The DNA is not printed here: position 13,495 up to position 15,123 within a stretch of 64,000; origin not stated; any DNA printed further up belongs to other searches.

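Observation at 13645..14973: PD-(D/E)xK nuclease fused to an ImmA/IrrE metallopeptidase in an AT-rich islet: candidate defence or abortive-infection effector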

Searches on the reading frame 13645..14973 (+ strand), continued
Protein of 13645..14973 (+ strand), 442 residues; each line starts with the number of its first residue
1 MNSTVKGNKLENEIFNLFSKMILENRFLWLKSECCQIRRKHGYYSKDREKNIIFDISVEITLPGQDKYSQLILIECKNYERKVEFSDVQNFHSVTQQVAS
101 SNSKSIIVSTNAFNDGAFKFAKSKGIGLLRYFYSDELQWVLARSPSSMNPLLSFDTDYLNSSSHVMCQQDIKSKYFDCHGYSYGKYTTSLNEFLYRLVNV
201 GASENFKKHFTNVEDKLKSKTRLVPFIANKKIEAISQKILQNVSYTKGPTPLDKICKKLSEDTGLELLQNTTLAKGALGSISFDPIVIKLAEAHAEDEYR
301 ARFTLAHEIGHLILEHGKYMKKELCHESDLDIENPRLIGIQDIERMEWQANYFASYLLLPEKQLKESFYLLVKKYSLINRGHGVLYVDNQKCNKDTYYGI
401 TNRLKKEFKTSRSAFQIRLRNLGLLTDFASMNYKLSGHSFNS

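Call 53: find_related_loci(query=A1, collection=viral_contigs, flank=6000)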
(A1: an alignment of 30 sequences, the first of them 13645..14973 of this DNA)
Query A1 (442 aa) in viral_contigs; peptide patterns used: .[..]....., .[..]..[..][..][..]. (x = any residue, [..] = any of these).
269 stretches matched a pattern; 16 encode a relative of the query (tblastn E <= 1e-3); 16 distinct loci.
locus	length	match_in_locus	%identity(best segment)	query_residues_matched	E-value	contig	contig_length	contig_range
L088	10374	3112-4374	43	1-425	5e-105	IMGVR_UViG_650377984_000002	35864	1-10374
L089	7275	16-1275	37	1-427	3e-87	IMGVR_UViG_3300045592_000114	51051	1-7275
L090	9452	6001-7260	36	1-427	3e-84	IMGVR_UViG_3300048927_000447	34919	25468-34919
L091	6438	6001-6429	44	1-144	1e-36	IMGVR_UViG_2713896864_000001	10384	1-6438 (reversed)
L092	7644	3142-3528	32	300-424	2e-10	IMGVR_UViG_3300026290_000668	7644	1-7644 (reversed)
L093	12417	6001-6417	31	278-423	1e-9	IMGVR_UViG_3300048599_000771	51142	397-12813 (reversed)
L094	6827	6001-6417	31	278-423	6e-9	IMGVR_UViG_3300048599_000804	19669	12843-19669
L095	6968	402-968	26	216-364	8e-9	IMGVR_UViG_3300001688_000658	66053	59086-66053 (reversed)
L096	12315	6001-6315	30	295-371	3e-8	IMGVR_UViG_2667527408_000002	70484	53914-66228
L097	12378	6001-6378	27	298-425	3e-7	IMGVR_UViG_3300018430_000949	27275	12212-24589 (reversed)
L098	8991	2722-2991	34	298-375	1e-6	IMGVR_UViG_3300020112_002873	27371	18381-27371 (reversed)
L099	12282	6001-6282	32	298-383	2e-6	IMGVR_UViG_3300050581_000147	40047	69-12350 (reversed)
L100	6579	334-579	34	298-364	4e-6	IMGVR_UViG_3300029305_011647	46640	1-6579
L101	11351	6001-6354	31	304-423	3e-6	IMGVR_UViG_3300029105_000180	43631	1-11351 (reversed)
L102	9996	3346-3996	25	223-423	1e-5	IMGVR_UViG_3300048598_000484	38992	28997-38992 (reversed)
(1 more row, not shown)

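Call 58: search_protein_families(library=pfam, proteins=[L088:1-1188:-, L088:1333-2421:+, L088:2557-3075:+, L088:4606-5013:+, L088:5074-5847:-, L090:3556-4617:+, L090:5549-5983:+, L090:7627-8784:-, L089:1654-2769:-, L089:3252-4316:-], max_evalue=0.001)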
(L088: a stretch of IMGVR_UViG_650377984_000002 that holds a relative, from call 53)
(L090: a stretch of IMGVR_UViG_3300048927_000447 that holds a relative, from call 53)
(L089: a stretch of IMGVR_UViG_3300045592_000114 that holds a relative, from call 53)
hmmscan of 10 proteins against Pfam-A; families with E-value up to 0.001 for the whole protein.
L088:1-1188:- (395 aa): 2 families
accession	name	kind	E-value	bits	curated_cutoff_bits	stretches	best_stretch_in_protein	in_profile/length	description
PF24624.1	Int_N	-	4.3e-23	82.3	27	1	117-212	1-96/100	Phage integrase, N-terminal domain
PF00589.27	Phage_integrase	-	5.2e-16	59.3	27.1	2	327-367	129-169/172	Phage integrase family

L088:1333-2421:+ (362 aa): 2 families
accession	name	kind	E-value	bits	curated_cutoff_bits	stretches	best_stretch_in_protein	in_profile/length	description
PF13614.12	AAA_31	-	2.2e-12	47.7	27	1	48-237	5-168/177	AAA domain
PF01656.29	CbiA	-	4.5e-06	27.1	25.4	1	48-191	2-54/125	CobQ/CobB/MinD/ParA nucleotide binding domain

L088:2557-3075:+ (172 aa): 0 families

L088:4606-5013:+ (135 aa): 0 families

L088:5074-5847:- (257 aa): 2 families
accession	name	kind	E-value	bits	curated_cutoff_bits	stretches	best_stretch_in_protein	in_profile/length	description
PF00717.28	Peptidase_S24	-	1e-18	67.6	23.3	1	127-249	5-116/116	Peptidase S24-like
PF02316.22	HTH_Tnp_Mu_1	-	5e-07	30.5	23.3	1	28-78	5-57/134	Mu DNA-binding domain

L090:3556-4617:+ (353 aa): 0 families

L090:5549-5983:+ (144 aa): 0 families

L090:7627-8784:- (385 aa): 1 family
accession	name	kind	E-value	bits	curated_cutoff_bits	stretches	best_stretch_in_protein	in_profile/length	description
PF12686.12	DUF3800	-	1.8e-10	42.1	21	1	158-340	2-149/149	Protein of unknown function (DUF3800)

L089:1654-2769:- (371 aa): 1 family
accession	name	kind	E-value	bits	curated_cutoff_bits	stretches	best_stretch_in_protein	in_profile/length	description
PF12686.12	DUF3800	-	6.8e-10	40.3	21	1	144-326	2-149/149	Protein of unknown function (DUF3800)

L089:3252-4316:- (354 aa): 2 families
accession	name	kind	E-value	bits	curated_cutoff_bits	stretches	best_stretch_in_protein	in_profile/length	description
PF00589.27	Phage_integrase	-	9.7e-10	38.9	27.1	1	190-346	24-168/172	Phage integrase family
PF24624.1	Int_N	-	1.5e-05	26.1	27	1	87-164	17-98/100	Phage integrase, N-terminal domain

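Call 82: find_encoding_contigs(protein=P0002, flank=7000, max_places=2)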
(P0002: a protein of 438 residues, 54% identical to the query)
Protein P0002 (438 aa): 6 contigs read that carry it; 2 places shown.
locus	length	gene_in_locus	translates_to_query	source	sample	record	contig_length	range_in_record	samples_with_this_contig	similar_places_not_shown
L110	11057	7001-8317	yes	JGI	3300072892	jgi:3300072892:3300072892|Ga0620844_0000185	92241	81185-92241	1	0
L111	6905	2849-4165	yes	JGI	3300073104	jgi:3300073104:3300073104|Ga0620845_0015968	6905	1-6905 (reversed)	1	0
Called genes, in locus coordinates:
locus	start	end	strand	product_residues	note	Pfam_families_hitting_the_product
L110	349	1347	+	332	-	PF14281:PDDEXK_4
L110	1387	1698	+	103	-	-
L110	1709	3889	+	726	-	-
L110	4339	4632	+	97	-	-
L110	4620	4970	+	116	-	PF05717:TnpB_IS66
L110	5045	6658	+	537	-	PF13007:LZ_Tnp_IS66, PF13005:zf-IS66, PF03050:DDE_Tnp_IS66, PF13817:DDE_Tnp_IS66_C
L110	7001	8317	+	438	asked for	PF04471:Mrr_cat (weak), PF06114:Peptidase_M78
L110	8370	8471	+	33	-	-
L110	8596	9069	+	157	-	PF04352:ProQ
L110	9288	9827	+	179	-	PF13606:Ank_3 (faint), PF13637:Ank_4 (faint), PF12796:Ank_2, PF13857:Ank_5, PF00023:Ank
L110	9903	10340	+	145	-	-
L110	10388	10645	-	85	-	PF00588:SpoU_methylase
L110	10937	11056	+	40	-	?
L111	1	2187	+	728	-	?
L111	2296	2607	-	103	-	PF00719:Pyrophosphatase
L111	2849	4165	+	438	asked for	PF04471:Mrr_cat (weak), PF06114:Peptidase_M78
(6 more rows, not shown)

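Call 83: find_encoding_contigs(protein=P0090, flank=7000, max_places=1)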
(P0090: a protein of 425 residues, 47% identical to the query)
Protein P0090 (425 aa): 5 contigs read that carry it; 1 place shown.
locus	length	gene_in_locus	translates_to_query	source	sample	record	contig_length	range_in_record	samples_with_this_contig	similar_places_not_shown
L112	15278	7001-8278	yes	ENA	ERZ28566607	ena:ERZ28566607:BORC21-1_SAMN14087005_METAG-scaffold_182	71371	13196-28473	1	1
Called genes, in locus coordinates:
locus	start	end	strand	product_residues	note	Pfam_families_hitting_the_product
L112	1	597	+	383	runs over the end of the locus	PF00278:Orn_DAP_Arg_deC, PF02784:Orn_Arg_deC_N (weak)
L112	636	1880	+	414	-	PF03435:Sacchrp_dh_NADP, PF16653:Sacchrp_dh_C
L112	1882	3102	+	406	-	PF03435:Sacchrp_dh_NADP, PF16653:Sacchrp_dh_C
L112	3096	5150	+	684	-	PF00122:E1-E2_ATPase, PF00702:Hydrolase, PF13419:HAD_2 (weak), PF08282:Hydrolase_3 (faint)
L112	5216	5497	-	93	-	PF05016:ParE_toxin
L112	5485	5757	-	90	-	PF27535:RelB3_C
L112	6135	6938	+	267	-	-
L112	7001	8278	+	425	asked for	PF04471:Mrr_cat, PF06114:Peptidase_M78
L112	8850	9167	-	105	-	-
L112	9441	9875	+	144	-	PF04134:DCC1-like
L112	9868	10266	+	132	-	PF07291:MauE (weak), PF13781:DoxX_3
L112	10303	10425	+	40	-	-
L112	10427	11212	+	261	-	PF04471:Mrr_cat, PF22722:NA-iREase1 (weak), PF01396:Zn_ribbon_Top1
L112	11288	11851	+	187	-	-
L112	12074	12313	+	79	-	-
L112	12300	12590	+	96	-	PF05016:ParE_toxin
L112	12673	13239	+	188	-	PF00300:His_Phos_1 (weak)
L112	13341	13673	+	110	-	PF06296:RelE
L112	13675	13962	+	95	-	PF01381:HTH_3 (weak)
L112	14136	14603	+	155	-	-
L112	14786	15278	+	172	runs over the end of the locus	PF03544:TonB_C (weak)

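Call 84: find_encoding_contigs(protein=P0116, flank=7000, max_places=1)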
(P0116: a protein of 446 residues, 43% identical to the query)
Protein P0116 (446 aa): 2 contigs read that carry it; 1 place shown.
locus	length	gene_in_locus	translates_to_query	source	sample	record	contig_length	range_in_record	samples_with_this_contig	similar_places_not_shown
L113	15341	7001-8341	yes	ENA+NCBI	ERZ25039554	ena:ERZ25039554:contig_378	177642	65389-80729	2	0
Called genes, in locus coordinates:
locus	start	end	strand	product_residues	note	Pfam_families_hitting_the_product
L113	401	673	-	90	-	-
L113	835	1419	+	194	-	PF01066:CDP-OH_P_transf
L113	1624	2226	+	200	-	PF02660:G3P_acyltransf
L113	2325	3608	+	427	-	PF01663:Phosphodiest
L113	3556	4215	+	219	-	-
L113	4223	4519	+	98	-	-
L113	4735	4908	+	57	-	-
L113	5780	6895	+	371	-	PF12686:DUF3800 (weak)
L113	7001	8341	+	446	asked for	PF04471:Mrr_cat, PF06114:Peptidase_M78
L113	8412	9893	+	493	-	-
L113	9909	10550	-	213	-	PF02709:Glyco_transf_7C (weak)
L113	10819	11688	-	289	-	PF04055:Radical_SAM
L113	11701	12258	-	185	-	PF05362:Lon_C, PF13541:ChlI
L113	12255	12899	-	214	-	PF00004:AAA, PF22667:Lon_lid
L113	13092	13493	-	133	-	-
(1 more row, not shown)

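Call 86: fold_search(model_id=the predicted structure, library=viral)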
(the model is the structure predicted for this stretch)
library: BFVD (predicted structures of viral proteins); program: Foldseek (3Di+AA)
matches with E <= 10: 504; with E <= 0.001: 5
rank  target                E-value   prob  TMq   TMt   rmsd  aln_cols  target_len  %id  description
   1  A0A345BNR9            1.8e-06  1.00  0.30  0.62   8.3       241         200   15  (no name in the UniProt tables at hand)
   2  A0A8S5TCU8            1.3e-05  1.00  0.27  0.55   5.8       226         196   16  IrrE N-terminal-like domain [Siphoviridae sp. ctw757]
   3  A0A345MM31            1.5e-05  1.00  0.32  0.73   4.3       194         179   16  (no name in the UniProt tables at hand)
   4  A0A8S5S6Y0            2.9e-05  1.00  0.30  0.56   3.9       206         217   18  IrrE protein [Siphoviridae sp. ctAFE3]
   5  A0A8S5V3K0            1.9e-04  1.00  0.23  0.62   6.1       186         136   17  IrrE protein [Myoviridae sp. ctk6V34]
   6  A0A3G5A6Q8            1.2e-03  0.90  0.22  0.29  20.1       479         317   11  Uncharacterized protein [Hyperionvirus sp.]
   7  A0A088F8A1            1.5e-03  1.00  0.17  0.46   4.0       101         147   17  (no name in the UniProt tables at hand)
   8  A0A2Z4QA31            1.7e-03  1.00  0.17  0.31   7.2       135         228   17  (no name in the UniProt tables at hand)
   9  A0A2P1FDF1            1.8e-03  0.98  0.17  0.36   6.1       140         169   16  (no name in the UniProt tables at hand)
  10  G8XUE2                1.9e-03  0.69  0.15  0.24  14.5       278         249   10  Nuclear protein UL24 [Aotine betaherpesvirus 1]
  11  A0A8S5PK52            2.6e-03  1.00  0.17  0.28   6.0       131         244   17  Restriction endonuclease [Siphoviridae sp. ctXBp18]
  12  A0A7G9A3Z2            2.9e-03  1.00  0.18  0.24   4.2       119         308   12  Uncharacterized protein [Bacteriophage sp.]
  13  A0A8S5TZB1            2.9e-03  1.00  0.18  0.54   7.3       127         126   21  IrrE protein [Siphoviridae sp. ctxyw6]
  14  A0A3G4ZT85            4.7e-03  0.96  0.22  0.40  19.4       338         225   11  Uncharacterized protein [Edafosvirus sp.]
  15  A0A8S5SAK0            6.4e-03  0.60  0.16  0.19  17.0       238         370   11  Competence protein [Siphoviridae sp. ctgaY24]
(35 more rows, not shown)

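Call 87: search_solved_structures(query=A4, max_evalue=0.01, show_alignments=4)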
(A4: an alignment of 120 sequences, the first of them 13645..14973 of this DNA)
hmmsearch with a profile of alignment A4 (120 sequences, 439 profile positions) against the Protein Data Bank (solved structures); distinct sequences matched with E-value up to 0.01: 1.
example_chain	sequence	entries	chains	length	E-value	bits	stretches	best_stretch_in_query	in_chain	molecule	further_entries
7t5t_A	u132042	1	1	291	1.8e-09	40.4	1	288-370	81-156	CapP toxin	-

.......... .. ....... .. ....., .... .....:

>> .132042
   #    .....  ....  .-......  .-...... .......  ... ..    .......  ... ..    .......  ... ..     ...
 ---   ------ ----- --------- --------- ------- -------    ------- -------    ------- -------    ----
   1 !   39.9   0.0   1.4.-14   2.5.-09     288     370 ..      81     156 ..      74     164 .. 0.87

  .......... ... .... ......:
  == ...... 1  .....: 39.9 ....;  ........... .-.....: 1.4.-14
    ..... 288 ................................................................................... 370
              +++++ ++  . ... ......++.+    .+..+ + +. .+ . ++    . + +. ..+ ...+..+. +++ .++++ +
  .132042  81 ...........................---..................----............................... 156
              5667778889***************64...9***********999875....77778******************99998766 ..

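Call 94: search_protein_families(library=phrogs, proteins=[window:13645-14973:+], max_evalue=0.001)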
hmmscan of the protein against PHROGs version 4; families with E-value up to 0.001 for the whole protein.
window:13645-14973:+ (442 aa): 6 families
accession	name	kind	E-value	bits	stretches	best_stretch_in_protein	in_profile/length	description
phrog_2439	-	transcription regulation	2e-16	60.9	1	204-427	99-285/367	transcriptional regulator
phrog_1914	-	unknown function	1.2e-11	45.7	1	296-364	89-147/222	-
phrog_87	-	other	5.3e-11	43.7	1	297-368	81-137/227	metallo-protease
phrog_4031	-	unknown function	5.9e-10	39.2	1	338-426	276-355/626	-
phrog_19315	-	unknown function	8e-07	29.4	1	291-366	85-152/348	-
phrog_1516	-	unknown function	1.4e-05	25.8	1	295-368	81-149/227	-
